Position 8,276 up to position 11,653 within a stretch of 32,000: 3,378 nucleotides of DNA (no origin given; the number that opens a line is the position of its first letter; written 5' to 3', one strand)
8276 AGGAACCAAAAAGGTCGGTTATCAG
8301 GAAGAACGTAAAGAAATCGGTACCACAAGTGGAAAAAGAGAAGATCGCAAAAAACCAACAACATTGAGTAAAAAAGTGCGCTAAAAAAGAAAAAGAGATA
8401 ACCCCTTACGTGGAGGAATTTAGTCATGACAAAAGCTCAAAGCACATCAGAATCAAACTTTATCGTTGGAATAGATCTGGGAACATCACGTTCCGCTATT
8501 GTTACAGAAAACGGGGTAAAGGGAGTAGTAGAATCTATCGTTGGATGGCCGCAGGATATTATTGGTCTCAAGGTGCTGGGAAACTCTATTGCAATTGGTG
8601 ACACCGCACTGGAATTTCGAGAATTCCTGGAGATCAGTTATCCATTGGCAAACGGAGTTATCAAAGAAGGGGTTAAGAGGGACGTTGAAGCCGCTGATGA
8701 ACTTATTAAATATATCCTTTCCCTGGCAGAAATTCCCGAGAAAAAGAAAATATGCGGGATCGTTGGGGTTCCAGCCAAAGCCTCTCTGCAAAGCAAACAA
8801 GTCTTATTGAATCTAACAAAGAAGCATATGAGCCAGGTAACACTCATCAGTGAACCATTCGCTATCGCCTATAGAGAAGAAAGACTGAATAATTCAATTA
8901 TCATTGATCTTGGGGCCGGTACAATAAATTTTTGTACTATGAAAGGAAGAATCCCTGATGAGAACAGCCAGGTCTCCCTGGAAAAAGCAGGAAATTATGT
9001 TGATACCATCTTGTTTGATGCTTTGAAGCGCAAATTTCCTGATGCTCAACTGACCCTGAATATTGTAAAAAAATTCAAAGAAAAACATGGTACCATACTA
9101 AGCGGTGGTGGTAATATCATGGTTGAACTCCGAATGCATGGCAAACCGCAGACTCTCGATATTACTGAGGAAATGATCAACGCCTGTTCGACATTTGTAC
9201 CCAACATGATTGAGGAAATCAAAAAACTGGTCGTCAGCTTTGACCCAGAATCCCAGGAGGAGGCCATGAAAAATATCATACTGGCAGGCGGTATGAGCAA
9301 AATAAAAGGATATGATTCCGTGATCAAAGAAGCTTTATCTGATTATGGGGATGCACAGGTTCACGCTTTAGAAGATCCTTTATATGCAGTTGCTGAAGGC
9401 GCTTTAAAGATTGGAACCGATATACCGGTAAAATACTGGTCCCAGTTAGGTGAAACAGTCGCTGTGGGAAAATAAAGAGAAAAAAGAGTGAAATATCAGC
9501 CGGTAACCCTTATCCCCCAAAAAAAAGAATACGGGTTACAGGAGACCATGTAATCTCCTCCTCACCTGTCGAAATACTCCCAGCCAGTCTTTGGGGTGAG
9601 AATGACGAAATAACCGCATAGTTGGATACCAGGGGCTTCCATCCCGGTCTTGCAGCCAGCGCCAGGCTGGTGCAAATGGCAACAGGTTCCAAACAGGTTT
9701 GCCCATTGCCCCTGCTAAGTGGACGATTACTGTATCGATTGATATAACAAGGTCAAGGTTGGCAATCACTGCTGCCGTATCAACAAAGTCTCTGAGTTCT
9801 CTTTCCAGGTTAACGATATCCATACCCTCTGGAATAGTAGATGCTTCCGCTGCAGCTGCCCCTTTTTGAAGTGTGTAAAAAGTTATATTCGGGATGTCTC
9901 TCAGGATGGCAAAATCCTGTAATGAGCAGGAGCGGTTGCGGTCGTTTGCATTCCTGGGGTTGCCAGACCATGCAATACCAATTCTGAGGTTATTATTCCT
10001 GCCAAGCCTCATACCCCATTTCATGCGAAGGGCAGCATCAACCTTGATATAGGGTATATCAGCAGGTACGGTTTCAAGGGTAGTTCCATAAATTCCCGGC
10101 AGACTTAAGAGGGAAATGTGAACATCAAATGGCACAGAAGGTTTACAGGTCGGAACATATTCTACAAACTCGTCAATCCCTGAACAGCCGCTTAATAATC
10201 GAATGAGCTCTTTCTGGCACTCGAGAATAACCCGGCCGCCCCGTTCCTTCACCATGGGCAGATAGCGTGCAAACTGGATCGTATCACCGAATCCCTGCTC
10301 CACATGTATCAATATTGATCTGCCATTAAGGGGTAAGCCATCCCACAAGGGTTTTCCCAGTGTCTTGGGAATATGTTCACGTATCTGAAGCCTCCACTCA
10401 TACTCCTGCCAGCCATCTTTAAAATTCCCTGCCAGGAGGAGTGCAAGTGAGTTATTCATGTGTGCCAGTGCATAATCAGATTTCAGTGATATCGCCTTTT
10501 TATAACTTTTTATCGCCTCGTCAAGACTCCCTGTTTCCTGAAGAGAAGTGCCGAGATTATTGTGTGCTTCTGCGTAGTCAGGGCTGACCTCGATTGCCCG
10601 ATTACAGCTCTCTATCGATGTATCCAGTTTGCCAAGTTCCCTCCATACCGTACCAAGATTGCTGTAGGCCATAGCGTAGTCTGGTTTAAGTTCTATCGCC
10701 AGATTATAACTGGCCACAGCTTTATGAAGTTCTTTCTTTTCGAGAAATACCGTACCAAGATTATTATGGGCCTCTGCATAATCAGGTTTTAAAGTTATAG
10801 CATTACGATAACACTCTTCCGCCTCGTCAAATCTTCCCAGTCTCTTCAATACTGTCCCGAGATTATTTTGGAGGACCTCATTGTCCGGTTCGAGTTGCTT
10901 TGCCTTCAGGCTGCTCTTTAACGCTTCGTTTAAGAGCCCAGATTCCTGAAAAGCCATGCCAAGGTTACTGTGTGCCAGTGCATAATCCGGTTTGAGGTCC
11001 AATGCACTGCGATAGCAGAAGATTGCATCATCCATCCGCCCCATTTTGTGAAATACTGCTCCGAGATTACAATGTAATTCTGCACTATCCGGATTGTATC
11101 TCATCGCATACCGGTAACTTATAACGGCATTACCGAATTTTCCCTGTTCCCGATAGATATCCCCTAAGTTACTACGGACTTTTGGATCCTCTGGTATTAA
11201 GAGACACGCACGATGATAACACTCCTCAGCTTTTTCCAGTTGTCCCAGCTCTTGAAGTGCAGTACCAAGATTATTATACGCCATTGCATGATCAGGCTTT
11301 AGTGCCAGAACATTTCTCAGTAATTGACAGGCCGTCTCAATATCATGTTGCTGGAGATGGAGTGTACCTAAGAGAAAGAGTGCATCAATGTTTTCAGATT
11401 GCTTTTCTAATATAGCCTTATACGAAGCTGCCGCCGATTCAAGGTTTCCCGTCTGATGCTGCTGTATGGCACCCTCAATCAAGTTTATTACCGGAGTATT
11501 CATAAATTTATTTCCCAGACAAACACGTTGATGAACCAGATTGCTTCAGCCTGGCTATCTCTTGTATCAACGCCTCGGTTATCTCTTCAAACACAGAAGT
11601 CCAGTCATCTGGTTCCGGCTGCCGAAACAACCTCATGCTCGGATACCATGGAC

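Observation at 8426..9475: MamK-family actin with no magnetosome genes nearby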

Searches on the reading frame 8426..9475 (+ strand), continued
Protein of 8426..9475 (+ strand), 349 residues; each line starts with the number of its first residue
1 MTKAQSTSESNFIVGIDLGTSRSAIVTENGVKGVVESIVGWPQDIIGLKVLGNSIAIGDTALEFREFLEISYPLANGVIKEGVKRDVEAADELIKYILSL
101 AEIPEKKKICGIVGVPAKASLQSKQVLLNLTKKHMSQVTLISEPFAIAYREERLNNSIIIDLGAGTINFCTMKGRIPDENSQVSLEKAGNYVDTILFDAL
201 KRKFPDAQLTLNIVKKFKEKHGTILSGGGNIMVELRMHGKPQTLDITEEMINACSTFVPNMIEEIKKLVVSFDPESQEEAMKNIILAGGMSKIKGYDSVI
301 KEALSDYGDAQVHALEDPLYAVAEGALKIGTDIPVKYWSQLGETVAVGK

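Call 81: search_protein_families(library=ncbifam, proteins=[L016:3595-3783:+, L016:3873-5648:+, L016:5795-7666:+, L016:7715-8758:+, L016:8764-9069:+, L016:10001-10891:+, L016:12277-13920:+, L016:14000-14800:+, L016:14987-15625:+, L016:16696-17643:+], max_evalue=0.001)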
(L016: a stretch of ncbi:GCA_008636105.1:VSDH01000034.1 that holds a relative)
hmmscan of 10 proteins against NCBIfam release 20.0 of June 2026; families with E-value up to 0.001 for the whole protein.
L016:3595-3783:+ (63 aa): 1 family
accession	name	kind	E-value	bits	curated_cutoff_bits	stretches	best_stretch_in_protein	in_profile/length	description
NF040963.1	MamI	equivalog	1.5e-23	82.4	80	1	1-62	1-62/69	magnetosome protein MamI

L016:3873-5648:+ (592 aa): 23 families
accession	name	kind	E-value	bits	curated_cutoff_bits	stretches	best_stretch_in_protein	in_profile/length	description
NF040960.1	MamE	equivalog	1e-116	391.1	800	2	73-378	69-373/659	magnetosome formation protease MamE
TIGR02037.1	degP_htrA_DO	subfamily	7.5e-101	338.2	416.2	2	77-304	3-227/434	Do family serine endopeptidase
NF041521.1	HhoA_HhoB_HtrA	equivalog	4e-70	236.7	450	2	134-300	58-219/335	HhoA/HhoB/HtrA family serine endopeptidase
NF008189.1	PRK10942.1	equivalog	4.2e-64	216.8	720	2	130-303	110-280/477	serine endoprotease DegP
NF047968.1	SerProtHtrA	equivalog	5.3e-64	216.8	470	2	130-305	84-257/357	serine protease HtrA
NF007526.1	PRK10139.1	equivalog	4.4e-63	213.6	756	2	129-303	87-258/456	serine endoprotease DegQ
TIGR02038.1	protease_degS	equivalog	8.4e-54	183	422.95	2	131-301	76-243/351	outer membrane-stress sensor serine endopeptidase DegS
NF008147.1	PRK10898.1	equivalog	1.2e-52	179.3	408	2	131-301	76-244/352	outer membrane-stress sensor serine endopeptidase DegS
NF050055.1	SerProtHtrAMycob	equivalog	6.2e-49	167.2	800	2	131-304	225-406/502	serine protease HtrA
NF053637.1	SerProtHtrAspr2045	equivalog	3.2e-39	135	650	2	132-302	102-280/394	serine protease HtrA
NF040961.1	MamO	equivalog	3.9e-31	108.1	800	1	19-318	30-279/648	magnetosome protein MamO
NF040965.1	MamP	equivalog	3.1e-26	92.7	300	3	499-585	108-194/290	magnetosome magnetite formation protein MamP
NF033740.0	MarP_fam_protase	equivalog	4.9e-20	71.9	250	1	134-303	212-376/390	MarP family serine protease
NF041199.1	trx7_PDZ_seleno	equivalog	3.9e-13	49.1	300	1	405-587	198-384/390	Trx7/PDZ domain-containing (seleno)protein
TIGR00054.1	TIGR00054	equivalog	3.4e-10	39.4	147.55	1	411-480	203-271/421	RIP metalloprotease RseP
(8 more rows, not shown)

L016:5795-7666:+ (624 aa): 0 families

L016:7715-8758:+ (348 aa): 9 families
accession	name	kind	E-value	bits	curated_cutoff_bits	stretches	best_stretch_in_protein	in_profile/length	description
NF040964.1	MamK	subfamily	4.1e-121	404.1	400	1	13-345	2-334/335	MamK family actin-like protein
NF053558.1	BeeR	equivalog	2.8e-55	187.7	530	1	13-338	2-345/349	BeeR family actin-like protein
NF010539.0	PRK13927.1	subfamily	6.8e-21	74.5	293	1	14-332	9-328/339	rod shape-determining protein MreB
NF053533.1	salactin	equivalog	6.7e-10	38.6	400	1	72-331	62-333/335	actin-like salactin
TIGR03739.1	PRTRC_D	hypoth_equivalog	1.6e-06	27.3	214.8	1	153-331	165-319/320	PRTRC system protein D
NF011660.0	PRK15080.1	equivalog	8.1e-06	25.2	182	0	113-173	99-159/277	ethanolamine utilization protein EutJ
TIGR01175.1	pilM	subfamily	4.9e-05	22.5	133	1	151-305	184-307/348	type IV pilus assembly protein PilM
NF002834.0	PRK03011.1-5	subfamily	0.00026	20.2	222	1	150-329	172-345/357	butyrate kinase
NF053560.1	crenactin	equivalog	0.00038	19.5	630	0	124-232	140-247/422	crenactin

L016:8764-9069:+ (102 aa): 0 families

L016:10001-10891:+ (297 aa): 10 families
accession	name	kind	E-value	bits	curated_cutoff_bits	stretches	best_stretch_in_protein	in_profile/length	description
NF033615.1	CDF_MamM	equivalog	4.3e-99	331.4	350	1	4-287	2-286/290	magnetosome biogenesis CDF transporter MamM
NF033616.1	CDF_MamB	equivalog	3.8e-64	216.9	350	1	6-288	1-282/284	magnetosome biogenesis CDF transporter MamB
TIGR01297.1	CDF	superfamily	1.2e-56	192.1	82.35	1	11-285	2-278/285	cation diffusion facilitator family transporter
NF040994.1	MamV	equivalog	6.7e-47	160.1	500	1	1-288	1-286/319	CDF transporter MamV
NF050169.1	CatEfflxFieF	equivalog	3.7e-40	137.9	420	1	17-280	11-273/282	cation efflux pump FieF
NF007064.0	PRK09509.1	equivalog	1.6e-37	129.1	447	1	11-279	10-277/300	CDF family cation-efflux transporter FieF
NF052621.1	MngEfTpMntE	equivalog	9.3e-33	113.9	500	1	11-278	7-271/293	manganese efflux transporter MntE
NF052602.1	Zn_efflux_Cdf31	equivalog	9.1e-27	94.2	460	1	11-275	7-276/299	CDF family zinc efflux transporter Cdf31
NF002923.0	PRK03557.1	equivalog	1.1e-12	47.9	408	1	28-255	35-261/313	CDF family zinc transporter ZitB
NF033827.1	CDF_efflux_DmeF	equivalog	4.5e-11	42.7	250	2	11-131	15-134/309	CDF family Co(II)/Ni(II) efflux transporter DmeF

L016:12277-13920:+ (548 aa): 12 families
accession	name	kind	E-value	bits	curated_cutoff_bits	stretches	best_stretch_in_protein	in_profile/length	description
NF040961.1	MamO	equivalog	3.4e-113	379.2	800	3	421-547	522-648/648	magnetosome protein MamO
TIGR02037.1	degP_htrA_DO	subfamily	3e-37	128.6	416.2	1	95-255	57-213/434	Do family serine endopeptidase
NF040960.1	MamE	equivalog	1.1e-28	100.3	800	1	97-247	121-270/659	magnetosome formation protease MamE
NF047968.1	SerProtHtrA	equivalog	2.1e-26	93.1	470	1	18-273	4-260/357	serine protease HtrA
NF041521.1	HhoA_HhoB_HtrA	equivalog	6.2e-24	84.9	450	1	99-249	58-205/335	HhoA/HhoB/HtrA family serine endopeptidase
NF008147.1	PRK10898.1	equivalog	2.1e-22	79.7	408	1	97-261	77-235/352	outer membrane-stress sensor serine endopeptidase DegS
TIGR02038.1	protease_degS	equivalog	4.8e-22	78.6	422.95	1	98-272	78-245/351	outer membrane-stress sensor serine endopeptidase DegS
NF007526.1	PRK10139.1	equivalog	3.4e-21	75.5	756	1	97-246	89-235/456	serine endoprotease DegQ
NF008189.1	PRK10942.1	equivalog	6.7e-21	74.3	720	1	98-246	113-257/477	serine endoprotease DegP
NF050055.1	SerProtHtrAMycob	equivalog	1.8e-16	60.1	800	1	80-246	210-382/502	serine protease HtrA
NF053637.1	SerProtHtrAspr2045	equivalog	1.1e-13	51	650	1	97-256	102-266/394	serine protease HtrA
NF033740.0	MarP_fam_protase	equivalog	3.5e-13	49.3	250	1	79-240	195-350/390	MarP family serine protease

L016:14000-14800:+ (267 aa): 8 families
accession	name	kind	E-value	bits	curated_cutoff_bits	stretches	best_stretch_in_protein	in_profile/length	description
NF040965.1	MamP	equivalog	2e-72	244.3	300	1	66-267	77-290/290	magnetosome magnetite formation protein MamP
TIGR02037.1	degP_htrA_DO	subfamily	2.2e-12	46.7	416.2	1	85-190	221-326/434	Do family serine endopeptidase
NF041521.1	HhoA_HhoB_HtrA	equivalog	1.6e-08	34.3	450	1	82-192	214-332/335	HhoA/HhoB/HtrA family serine endopeptidase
NF040992.1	MamT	equivalog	2.8e-07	31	200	0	200-230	68-98/153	magnetosome protein MamT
NF047968.1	SerProtHtrA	equivalog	1e-06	28.4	470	1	102-189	269-355/357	serine protease HtrA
NF040960.1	MamE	equivalog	1.5e-06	27.1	800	1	99-188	442-532/659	magnetosome formation protease MamE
TIGR01713.1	typeII_sec_gspC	equivalog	0.00013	21.7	101.6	1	138-183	206-251/259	type II secretion system protein GspC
NF008189.1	PRK10942.1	equivalog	0.0009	17.8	720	0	108-190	297-380/477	serine endoprotease DegP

L016:14987-15625:+ (213 aa): 27 families (the best 25 are shown)
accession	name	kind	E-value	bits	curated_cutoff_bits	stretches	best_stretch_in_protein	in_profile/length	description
NF040959.1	MamA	equivalog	1.3e-48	165.2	200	1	10-211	3-204/204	magnetosome protein MamA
TIGR02521.1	type_IV_pilW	equivalog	1.4e-17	64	154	2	143-211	28-96/234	type IV pilus biogenesis/stability protein PilW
TIGR02917.1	PEP_TPR_lipo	equivalog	1.1e-16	60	312.2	1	47-211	264-428/899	XrtA/PEP-CTERM system TPR-repeat protein PrsT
TIGR02552.1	LcrH_SycD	equivalog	9.4e-15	54.5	104.8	2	127-211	33-117/136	SycD/LcrH family type III secretion system chaperone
NF047558.1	TPR_END_plus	domain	2.3e-12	46.6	32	0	148-181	1-34/56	TPR end-of-group domain-containing protein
TIGR02795.1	tol_pal_ybgF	equivalog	9.9e-12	45.5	90.1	1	119-205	9-101/119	tol-pal system protein YbgF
NF002725.1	PRK02603.1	equivalog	2.8e-11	43.7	143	1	140-210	29-102/173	photosystem I assembly protein Ycf3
NF047371.1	FlcA_CTERM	equivalog_domain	2.9e-11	42.6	300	2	117-207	443-534/646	periplasmic flagellar collar protein FlcA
NF033762.1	social_mot_Tgl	equivalog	7.2e-11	41.9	225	1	45-206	32-196/252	social motility TPR repeat lipoprotein Tgl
TIGR00540.1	TPR_hemY_coli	hypoth_equivalog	2.4e-10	39.8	142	1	149-206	329-385/385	heme biosynthesis-associated TPR protein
NF008391.2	PRK11189.1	equivalog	3.7e-10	39.8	250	1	148-212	67-131/297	lipoprotein NlpI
NF053607.1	CHU_0125_OmpA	equivalog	1e-09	37.5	620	2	47-143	22-118/639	CHU_0125 family OmpA-like outer membrane integrity protein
NF052312.1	T9SS_PorW_SprE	equivalog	2.4e-09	36.4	250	0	145-208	178-244/716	type IX secretion system periplasmic lipoprotein PorW/SprE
NF033758.1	gliding_GltE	equivalog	6.8e-09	35.2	225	1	77-207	221-352/411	adventurous gliding motility TPR repeat lipoprotein GltE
TIGR00990.1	3a0801s09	subfamily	1.3e-08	34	757.25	1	50-212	337-499/615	mitochondrial import receptor subunit TOM70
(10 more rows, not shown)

L016:16696-17643:+ (316 aa): 10 families
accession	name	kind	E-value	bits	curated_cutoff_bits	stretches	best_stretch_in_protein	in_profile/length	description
NF033616.1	CDF_MamB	equivalog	1.9e-107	359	350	1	6-288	1-283/284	magnetosome biogenesis CDF transporter MamB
NF033615.1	CDF_MamM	equivalog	4.1e-69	233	350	1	4-288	2-288/290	magnetosome biogenesis CDF transporter MamM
NF040994.1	MamV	equivalog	9.8e-67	225.3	500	1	1-291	1-290/319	CDF transporter MamV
TIGR01297.1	CDF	superfamily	1.3e-62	211.7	82.35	1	15-289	6-283/285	cation diffusion facilitator family transporter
NF050169.1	CatEfflxFieF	equivalog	2.4e-34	118.9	420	1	16-285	10-278/282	cation efflux pump FieF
NF052621.1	MngEfTpMntE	equivalog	7.5e-32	110.9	500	1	16-288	8-281/293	manganese efflux transporter MntE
NF007064.0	PRK09509.1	equivalog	1.7e-28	99.5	447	1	17-298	16-296/300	CDF family cation-efflux transporter FieF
NF052602.1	Zn_efflux_Cdf31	equivalog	4.8e-21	75.4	460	1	16-277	12-279/299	CDF family zinc efflux transporter Cdf31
NF002923.0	PRK03557.1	equivalog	3.2e-18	66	408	1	10-272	19-276/313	CDF family zinc transporter ZitB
NF033827.1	CDF_efflux_DmeF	equivalog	3.3e-10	39.8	250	1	28-128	32-132/309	CDF family Co(II)/Ni(II) efflux transporter DmeF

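Call 111: search_protein_families(library=ncbifam, proteins=[P0006, P0008, P0004, P0003], max_evalue=1e-20)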
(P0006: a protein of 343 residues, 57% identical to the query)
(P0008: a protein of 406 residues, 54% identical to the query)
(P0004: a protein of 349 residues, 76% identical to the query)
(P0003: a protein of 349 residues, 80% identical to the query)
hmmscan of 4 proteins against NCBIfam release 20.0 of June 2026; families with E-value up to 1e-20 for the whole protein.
P0006 (343 aa): 2 families
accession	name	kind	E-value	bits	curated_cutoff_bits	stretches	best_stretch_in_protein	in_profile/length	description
NF040964.1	MamK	subfamily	1.6e-123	412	400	1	7-338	2-333/335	MamK family actin-like protein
NF053558.1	BeeR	equivalog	1.3e-57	195.4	530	1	7-326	2-339/349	BeeR family actin-like protein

P0008 (406 aa): 3 families
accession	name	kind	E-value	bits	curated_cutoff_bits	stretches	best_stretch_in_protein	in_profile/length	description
NF040964.1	MamK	subfamily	9.1e-124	412.8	400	1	71-400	2-331/335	MamK family actin-like protein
NF053558.1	BeeR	equivalog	2.6e-54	184.5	530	1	71-372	2-320/349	BeeR family actin-like protein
NF010539.0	PRK13927.1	subfamily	6.8e-22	77.8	293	1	72-384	9-322/339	rod shape-determining protein MreB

P0004 (349 aa): 2 families
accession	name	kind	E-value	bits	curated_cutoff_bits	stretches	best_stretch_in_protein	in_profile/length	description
NF040964.1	MamK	subfamily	2e-126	421.6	400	1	13-344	2-333/335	MamK family actin-like protein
NF053558.1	BeeR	equivalog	7.4e-52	176.5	530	1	13-338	2-345/349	BeeR family actin-like protein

P0003 (349 aa): 2 families
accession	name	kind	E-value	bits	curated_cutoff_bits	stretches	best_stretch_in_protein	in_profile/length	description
NF040964.1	MamK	subfamily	4.6e-123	410.5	400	1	12-342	2-332/335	MamK family actin-like protein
NF053558.1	BeeR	equivalog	6e-53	180.1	530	1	12-338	2-346/349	BeeR family actin-like protein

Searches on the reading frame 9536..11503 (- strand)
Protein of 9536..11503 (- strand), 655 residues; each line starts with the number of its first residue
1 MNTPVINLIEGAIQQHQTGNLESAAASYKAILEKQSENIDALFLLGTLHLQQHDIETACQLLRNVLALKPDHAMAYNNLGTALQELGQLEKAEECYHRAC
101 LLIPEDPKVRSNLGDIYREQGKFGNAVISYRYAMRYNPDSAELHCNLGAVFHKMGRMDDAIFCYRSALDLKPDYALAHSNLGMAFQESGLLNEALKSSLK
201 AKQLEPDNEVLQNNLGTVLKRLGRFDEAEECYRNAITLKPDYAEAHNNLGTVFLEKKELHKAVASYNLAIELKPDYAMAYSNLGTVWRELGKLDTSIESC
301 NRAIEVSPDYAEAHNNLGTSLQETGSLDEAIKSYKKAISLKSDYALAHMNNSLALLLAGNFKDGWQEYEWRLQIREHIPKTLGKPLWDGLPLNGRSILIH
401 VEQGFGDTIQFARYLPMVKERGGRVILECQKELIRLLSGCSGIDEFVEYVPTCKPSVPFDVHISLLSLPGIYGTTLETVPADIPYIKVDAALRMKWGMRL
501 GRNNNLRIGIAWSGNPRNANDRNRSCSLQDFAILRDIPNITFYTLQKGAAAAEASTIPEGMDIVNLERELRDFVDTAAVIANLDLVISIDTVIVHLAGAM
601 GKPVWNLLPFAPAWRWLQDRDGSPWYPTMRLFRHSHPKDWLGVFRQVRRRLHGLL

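Call 4: search_protein_families(library=pfam, proteins=[window:9536-11503:-], max_evalue=0.01)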
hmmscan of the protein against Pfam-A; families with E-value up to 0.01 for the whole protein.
window:9536-11503:- (655 aa): 35 families (the best 25 are shown)
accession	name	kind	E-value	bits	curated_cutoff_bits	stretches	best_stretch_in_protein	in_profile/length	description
PF13414.12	TPR_11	-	3.1e-74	244.9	26.8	8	114-155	1-42/42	TPR repeat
PF00515.34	TPR_1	-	8.4e-69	225.2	27.8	7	141-174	1-34/34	Tetratricopeptide repeat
PF07719.23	TPR_2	-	4.3e-57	186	27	7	212-242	4-34/34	Tetratricopeptide repeat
PF13181.12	TPR_8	-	1.3e-52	172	25.7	5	213-242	5-34/34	Tetratricopeptide repeat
PF13431.12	TPR_17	-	2.7e-44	146.2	24.4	5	62-94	2-34/34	Tetratricopeptide repeat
PF13432.12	TPR_16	-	1.6e-39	134.4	32.7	5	215-276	3-64/65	Tetratricopeptide repeat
PF13424.12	TPR_12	-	4.7e-39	132.9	30.1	5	211-273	5-75/77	Tetratricopeptide repeat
PF14559.12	TPR_19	-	7.6e-28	97.1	25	4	50-110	2-62/68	Tetratricopeptide repeat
PF13176.12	TPR_7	-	1.9e-24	84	27.9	1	214-241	4-31/36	Tetratricopeptide repeat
PF13428.12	TPR_14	-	6e-24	82.5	23.5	2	214-250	6-42/44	Tetratricopeptide repeat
PF13374.12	TPR_10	-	8.5e-21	73.7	27.5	2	73-100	2-29/42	Tetratricopeptide repeat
PF13371.12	TPR_9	-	3.5e-19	69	35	2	47-109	3-65/73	Tetratricopeptide repeat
PF23914.1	TPR_CcmH_CycH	-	4.6e-18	66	42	1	166-271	41-149/158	Cytochrome c-type biogenesis protein H TPR domain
PF24575.1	TPR_Slam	-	3e-15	57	35.2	1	7-94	17-102/104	Surface lipoprotein assembly modifier, N-terminal TPR repeats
PF13174.12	TPR_6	-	8.9e-15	54.7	26.3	0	40-70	1-31/33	Tetratricopeptide repeat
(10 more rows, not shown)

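Call 94: search_protein_families(library=ncbifam, proteins=[window:9536-11500:-], max_evalue=0.001)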
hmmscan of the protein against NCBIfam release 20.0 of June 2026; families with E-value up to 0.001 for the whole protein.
window:9536-11500:- (654 aa): 41 families (the best 25 are shown)
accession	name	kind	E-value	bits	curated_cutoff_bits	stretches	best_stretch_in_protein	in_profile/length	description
NF040959.1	MamA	equivalog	1.7e-45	155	200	3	212-340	75-203/204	magnetosome protein MamA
NF033762.1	social_mot_Tgl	equivalog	1.9e-42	145.4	225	5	47-195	40-191/252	social motility TPR repeat lipoprotein Tgl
TIGR02521.1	type_IV_pilW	equivalog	6.6e-42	143.7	154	3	42-175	35-170/234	type IV pilus biogenesis/stability protein PilW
TIGR02917.1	PEP_TPR_lipo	equivalog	5.6e-41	140.3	312.2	4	12-160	744-891/899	XrtA/PEP-CTERM system TPR-repeat protein PrsT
NF033758.1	gliding_GltE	equivalog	3.3e-31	108.7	225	4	8-116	227-334/411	adventurous gliding motility TPR repeat lipoprotein GltE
NF008391.2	PRK11189.1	equivalog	3.4e-27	95.7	250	3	201-283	57-140/297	lipoprotein NlpI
NF033920.0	C39_PA2778_fam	equivalog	1.1e-25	90.5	150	2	8-99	160-251/255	PA2778 family cysteine peptidase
TIGR02552.1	LcrH_SycD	equivalog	8.6e-23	80.6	104.8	4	118-196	30-111/136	SycD/LcrH family type III secretion system chaperone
TIGR00990.1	3a0801s09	subfamily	3.7e-20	72.1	757.25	2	238-332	123-216/615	mitochondrial import receptor subunit TOM70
NF047507.1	TPR_BatC_Lepto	exception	1.8e-19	70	175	3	118-215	36-137/214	TPR repeat-containing protein BatC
NF047371.1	FlcA_CTERM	equivalog_domain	3.1e-18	65.6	300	3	111-235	436-534/646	periplasmic flagellar collar protein FlcA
NF052415.1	T3SS_chap_SctY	equivalog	1.3e-16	61.1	70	1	35-99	3-67/106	type III secretion apparatus assembly chaperone SctY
NF002725.1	PRK02603.1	equivalog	8.1e-16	58.5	143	3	68-156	31-122/173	photosystem I assembly protein Ycf3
TIGR00540.1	TPR_hemY_coli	hypoth_equivalog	2.3e-14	53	142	1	17-97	305-384/385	heme biosynthesis-associated TPR protein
NF007302.0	PRK09782.1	equivalog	3.7e-14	51.7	1223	1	12-119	585-693/990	phage receptor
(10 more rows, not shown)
